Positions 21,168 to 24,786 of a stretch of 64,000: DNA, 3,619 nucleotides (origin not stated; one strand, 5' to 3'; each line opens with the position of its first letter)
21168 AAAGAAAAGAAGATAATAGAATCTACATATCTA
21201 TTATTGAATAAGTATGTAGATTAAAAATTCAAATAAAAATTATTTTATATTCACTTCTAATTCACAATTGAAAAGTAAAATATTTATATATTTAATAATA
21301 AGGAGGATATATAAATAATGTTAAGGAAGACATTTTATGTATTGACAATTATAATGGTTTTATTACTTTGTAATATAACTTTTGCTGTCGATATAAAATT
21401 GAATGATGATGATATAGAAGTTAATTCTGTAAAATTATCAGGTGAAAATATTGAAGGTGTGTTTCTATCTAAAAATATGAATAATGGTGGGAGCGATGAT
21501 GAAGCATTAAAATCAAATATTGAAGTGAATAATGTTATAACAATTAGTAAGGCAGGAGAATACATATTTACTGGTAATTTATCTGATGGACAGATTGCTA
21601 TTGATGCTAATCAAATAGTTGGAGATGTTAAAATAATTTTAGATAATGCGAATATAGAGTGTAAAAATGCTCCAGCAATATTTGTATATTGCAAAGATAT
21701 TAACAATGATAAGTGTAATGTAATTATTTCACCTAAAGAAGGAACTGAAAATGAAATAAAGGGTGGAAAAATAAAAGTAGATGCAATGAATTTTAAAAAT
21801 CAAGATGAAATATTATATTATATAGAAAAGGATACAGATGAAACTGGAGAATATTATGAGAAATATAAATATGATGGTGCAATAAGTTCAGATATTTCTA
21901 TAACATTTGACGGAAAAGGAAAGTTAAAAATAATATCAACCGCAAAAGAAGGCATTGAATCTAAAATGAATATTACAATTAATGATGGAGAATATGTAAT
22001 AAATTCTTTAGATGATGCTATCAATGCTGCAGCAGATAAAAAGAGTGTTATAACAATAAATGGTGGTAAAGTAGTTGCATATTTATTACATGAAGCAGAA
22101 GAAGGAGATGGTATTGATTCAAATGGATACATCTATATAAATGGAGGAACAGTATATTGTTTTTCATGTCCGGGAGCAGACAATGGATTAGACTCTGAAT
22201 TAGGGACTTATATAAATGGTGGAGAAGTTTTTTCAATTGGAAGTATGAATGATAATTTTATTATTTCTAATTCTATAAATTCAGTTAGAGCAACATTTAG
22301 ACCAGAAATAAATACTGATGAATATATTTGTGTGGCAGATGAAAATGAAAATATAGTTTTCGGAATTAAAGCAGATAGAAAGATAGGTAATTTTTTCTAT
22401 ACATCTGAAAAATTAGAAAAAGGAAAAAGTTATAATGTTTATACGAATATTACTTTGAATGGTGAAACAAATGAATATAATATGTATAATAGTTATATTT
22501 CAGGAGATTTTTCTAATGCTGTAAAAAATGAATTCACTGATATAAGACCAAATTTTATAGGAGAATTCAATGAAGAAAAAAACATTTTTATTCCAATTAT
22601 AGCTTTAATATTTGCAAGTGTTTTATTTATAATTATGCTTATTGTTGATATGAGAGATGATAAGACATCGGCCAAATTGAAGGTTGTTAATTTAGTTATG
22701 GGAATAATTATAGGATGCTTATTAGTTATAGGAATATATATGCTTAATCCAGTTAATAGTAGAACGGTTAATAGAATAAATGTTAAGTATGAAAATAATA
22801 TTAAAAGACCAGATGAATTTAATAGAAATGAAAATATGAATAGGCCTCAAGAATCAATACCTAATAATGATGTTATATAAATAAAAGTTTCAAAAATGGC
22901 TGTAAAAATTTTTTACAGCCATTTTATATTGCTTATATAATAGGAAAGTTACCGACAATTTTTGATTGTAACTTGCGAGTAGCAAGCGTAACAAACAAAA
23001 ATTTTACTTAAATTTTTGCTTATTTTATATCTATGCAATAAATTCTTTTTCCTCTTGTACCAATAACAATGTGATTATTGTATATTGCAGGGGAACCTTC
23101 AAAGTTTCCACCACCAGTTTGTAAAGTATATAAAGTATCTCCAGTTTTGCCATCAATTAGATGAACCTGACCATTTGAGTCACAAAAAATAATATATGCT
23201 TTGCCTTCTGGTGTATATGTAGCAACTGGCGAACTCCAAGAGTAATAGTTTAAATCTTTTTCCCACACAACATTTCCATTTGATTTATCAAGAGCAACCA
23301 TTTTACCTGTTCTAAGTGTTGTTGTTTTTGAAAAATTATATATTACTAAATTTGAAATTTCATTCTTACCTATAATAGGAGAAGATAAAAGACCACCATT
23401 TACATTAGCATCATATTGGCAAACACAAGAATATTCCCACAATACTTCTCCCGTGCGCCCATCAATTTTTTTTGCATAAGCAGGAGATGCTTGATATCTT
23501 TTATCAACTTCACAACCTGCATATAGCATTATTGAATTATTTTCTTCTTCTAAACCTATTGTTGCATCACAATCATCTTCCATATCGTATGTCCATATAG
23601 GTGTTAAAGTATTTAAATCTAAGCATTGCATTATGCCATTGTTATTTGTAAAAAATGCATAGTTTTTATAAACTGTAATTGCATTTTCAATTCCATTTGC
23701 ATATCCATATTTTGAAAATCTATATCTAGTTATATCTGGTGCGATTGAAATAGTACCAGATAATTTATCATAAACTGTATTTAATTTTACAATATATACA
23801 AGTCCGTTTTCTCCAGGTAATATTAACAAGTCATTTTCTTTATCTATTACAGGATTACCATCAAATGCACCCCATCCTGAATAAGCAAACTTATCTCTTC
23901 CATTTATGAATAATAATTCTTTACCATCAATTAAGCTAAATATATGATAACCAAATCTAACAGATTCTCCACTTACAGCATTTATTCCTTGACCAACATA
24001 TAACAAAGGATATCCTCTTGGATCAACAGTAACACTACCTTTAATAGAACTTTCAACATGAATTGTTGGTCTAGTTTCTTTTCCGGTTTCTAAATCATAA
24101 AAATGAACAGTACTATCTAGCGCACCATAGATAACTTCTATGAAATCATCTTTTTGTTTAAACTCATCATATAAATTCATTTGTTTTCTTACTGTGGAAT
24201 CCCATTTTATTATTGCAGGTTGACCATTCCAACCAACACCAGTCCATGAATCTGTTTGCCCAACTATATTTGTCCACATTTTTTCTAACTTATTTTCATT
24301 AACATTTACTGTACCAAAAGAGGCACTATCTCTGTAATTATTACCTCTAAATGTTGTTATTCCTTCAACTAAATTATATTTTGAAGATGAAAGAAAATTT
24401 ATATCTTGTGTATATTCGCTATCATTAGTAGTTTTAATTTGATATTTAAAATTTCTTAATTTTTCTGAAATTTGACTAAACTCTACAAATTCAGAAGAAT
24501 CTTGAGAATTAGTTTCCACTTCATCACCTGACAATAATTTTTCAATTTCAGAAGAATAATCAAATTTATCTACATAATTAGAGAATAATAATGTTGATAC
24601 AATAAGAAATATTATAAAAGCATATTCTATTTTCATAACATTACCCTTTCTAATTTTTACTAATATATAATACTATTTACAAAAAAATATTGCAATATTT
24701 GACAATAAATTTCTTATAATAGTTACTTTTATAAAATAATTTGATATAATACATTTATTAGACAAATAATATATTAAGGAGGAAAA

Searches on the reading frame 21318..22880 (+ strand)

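Call 27: search_protein_families(library=pfam, proteins=[window:21318-22880:+], max_evalue=0.00001)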
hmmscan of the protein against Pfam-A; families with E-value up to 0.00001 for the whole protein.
window:21318-22880:+ (520 aa): 1 family
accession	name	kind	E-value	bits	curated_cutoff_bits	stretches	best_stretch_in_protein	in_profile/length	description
PF14262.12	Cthe_2159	-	9.8e-29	100.9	25.8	1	71-313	2-205/262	Carbohydrate-binding domain-containing protein Cthe_2159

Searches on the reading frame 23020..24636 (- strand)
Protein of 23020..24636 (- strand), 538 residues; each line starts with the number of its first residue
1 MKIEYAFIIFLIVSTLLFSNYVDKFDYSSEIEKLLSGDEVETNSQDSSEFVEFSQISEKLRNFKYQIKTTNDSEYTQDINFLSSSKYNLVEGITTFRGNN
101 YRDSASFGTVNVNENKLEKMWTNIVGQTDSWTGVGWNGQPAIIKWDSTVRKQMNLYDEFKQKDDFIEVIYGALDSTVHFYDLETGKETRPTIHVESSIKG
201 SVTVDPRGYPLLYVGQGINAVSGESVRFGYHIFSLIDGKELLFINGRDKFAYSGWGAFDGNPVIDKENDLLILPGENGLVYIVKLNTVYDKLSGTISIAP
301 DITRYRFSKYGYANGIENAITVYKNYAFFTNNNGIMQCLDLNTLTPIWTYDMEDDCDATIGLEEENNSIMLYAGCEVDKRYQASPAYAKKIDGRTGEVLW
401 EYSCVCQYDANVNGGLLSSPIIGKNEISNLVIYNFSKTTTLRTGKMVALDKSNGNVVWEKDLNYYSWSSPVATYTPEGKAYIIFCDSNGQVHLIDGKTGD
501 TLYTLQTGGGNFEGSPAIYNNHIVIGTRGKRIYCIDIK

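Call 27: search_protein_families(library=pfam, proteins=[window:23020-24636:-], max_evalue=0.00001)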
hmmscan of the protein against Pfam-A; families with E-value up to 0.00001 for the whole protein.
window:23020-24636:- (538 aa): 2 families
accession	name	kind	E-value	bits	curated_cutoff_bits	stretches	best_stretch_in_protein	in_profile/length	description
PF13570.13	Beta-prop_ACSF4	-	1.3e-18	67.9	133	1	317-536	52-328/329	Beta-alanine-activating enzyme, beta-propeller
PF13360.13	PQQ_2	-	2.2e-10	41.1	27.6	1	444-537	3-90/233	Outer membrane protein assembly factor BamB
